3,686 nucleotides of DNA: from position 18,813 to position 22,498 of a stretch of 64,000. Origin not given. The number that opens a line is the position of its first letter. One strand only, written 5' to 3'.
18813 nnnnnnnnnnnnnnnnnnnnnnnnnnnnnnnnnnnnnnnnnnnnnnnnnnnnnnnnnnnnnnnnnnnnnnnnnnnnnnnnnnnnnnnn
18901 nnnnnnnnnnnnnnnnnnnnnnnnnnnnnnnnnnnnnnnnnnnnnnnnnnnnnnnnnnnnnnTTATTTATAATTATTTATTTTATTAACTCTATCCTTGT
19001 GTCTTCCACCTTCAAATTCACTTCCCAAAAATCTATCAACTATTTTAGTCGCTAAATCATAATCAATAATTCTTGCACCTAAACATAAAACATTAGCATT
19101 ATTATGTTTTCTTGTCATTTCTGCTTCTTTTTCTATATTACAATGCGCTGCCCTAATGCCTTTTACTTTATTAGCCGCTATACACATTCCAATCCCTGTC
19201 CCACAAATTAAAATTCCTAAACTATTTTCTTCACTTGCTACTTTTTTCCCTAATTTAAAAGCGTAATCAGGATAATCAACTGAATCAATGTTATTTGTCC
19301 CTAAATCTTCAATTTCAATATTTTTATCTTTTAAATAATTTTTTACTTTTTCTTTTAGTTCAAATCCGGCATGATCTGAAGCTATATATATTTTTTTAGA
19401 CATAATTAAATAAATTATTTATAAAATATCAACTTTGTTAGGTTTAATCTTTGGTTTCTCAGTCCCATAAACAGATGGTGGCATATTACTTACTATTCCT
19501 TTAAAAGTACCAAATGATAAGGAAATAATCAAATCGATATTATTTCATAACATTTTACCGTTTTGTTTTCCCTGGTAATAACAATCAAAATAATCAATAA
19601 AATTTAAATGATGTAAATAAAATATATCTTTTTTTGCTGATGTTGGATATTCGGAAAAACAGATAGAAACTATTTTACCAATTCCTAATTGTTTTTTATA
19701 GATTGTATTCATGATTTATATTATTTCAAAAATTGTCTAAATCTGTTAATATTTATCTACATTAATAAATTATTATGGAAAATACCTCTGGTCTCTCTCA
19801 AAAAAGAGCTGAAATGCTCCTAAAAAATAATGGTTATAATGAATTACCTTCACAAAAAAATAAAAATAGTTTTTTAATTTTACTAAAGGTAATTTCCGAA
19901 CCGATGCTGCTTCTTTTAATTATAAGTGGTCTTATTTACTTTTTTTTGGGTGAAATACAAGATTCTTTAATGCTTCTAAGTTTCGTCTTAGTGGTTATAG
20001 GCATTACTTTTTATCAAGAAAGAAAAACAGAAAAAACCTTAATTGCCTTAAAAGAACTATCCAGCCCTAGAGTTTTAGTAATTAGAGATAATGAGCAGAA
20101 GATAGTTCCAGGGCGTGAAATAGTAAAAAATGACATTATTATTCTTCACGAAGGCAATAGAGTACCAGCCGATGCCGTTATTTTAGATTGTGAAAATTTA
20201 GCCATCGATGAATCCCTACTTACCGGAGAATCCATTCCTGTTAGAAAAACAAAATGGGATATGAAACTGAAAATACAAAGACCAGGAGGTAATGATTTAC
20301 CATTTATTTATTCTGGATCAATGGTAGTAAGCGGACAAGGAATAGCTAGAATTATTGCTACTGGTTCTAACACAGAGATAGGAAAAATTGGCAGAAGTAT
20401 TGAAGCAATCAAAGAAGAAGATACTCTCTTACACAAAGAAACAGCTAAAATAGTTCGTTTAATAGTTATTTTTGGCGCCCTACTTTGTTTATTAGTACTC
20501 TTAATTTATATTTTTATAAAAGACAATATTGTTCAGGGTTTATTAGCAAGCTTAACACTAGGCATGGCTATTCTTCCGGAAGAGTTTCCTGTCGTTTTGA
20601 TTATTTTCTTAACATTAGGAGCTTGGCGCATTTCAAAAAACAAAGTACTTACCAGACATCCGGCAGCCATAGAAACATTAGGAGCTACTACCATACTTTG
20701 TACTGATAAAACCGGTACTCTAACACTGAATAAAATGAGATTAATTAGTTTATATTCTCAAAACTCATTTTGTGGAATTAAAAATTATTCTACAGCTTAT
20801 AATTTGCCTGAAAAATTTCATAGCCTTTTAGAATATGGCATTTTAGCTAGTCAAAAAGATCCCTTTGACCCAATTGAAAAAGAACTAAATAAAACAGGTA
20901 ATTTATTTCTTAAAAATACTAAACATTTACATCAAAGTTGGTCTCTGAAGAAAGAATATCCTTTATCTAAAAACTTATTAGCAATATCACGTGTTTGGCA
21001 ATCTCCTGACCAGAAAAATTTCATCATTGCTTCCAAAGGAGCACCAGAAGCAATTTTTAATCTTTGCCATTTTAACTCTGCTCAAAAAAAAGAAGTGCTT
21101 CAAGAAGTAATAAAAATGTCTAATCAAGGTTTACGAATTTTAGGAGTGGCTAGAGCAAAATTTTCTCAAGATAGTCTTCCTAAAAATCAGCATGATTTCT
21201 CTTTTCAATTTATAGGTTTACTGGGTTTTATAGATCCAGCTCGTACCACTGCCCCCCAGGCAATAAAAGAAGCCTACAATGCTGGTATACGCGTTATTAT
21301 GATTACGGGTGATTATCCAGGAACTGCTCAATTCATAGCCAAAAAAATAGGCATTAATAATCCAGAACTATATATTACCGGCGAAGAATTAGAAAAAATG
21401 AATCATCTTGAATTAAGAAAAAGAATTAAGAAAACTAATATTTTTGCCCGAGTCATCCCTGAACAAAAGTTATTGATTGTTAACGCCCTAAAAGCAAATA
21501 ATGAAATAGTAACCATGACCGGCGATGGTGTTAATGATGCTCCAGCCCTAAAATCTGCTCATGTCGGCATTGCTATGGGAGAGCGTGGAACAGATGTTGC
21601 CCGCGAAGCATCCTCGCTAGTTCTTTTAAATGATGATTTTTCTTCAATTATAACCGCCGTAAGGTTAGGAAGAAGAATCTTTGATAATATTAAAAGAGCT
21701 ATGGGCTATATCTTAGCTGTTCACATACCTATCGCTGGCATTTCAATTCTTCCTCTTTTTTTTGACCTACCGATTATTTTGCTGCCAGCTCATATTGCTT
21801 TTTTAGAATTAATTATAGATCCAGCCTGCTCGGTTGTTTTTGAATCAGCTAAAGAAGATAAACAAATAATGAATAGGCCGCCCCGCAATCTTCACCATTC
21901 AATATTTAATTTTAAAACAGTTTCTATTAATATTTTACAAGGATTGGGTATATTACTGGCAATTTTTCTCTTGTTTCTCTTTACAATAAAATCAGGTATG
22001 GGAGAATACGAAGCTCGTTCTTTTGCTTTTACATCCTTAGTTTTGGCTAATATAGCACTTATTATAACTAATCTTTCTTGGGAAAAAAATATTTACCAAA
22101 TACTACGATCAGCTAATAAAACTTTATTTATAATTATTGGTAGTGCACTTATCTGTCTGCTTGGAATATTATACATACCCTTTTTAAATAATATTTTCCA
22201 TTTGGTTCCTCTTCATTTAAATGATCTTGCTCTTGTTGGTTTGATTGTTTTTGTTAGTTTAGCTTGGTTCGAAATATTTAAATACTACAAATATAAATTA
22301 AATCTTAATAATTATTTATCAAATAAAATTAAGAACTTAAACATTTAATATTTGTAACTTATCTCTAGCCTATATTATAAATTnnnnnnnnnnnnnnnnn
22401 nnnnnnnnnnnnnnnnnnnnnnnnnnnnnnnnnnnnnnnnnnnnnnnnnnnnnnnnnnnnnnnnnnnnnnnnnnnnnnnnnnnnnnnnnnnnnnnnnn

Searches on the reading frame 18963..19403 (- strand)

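Call 50: search_protein_families(library=pfam, proteins=[window:18963-19403:-], max_evalue=0.0001)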
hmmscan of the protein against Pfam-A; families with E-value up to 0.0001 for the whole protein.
window:18963-19403:- (146 aa): 1 family
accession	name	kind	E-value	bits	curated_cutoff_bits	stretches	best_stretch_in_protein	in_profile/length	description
PF02502.23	LacAB_rpiB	-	3.4e-61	205.7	24.7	1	5-142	1-138/138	Ribose/Galactose Isomerase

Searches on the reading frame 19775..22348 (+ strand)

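Call 50: search_protein_families(library=pfam, proteins=[window:19775-22348:+], max_evalue=0.0001)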
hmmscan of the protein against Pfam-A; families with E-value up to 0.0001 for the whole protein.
window:19775-22348:+ (857 aa): 5 families
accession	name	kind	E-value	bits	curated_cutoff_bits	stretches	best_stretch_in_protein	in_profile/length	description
PF00122.25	E1-E2_ATPase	-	7e-41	140.2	28.1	1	94-289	1-181/181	E1-E2 ATPase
PF00689.26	Cation_ATPase_C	-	1.6e-31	109.9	27.3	1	666-837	1-174/175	Cation transporting ATPase, C-terminus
PF00702.32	Hydrolase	-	2.1e-13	51.5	26.4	1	473-596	85-191/191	haloacid dehalogenase-like hydrolase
PF00690.31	Cation_ATPase_N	-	1.1e-08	35.1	20.4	1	4-54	18-68/69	Cation transporter/ATPase, N-terminus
PF08282.18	Hydrolase_3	-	5.2e-05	23.5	20.9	0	568-625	195-251/255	haloacid dehalogenase-like hydrolase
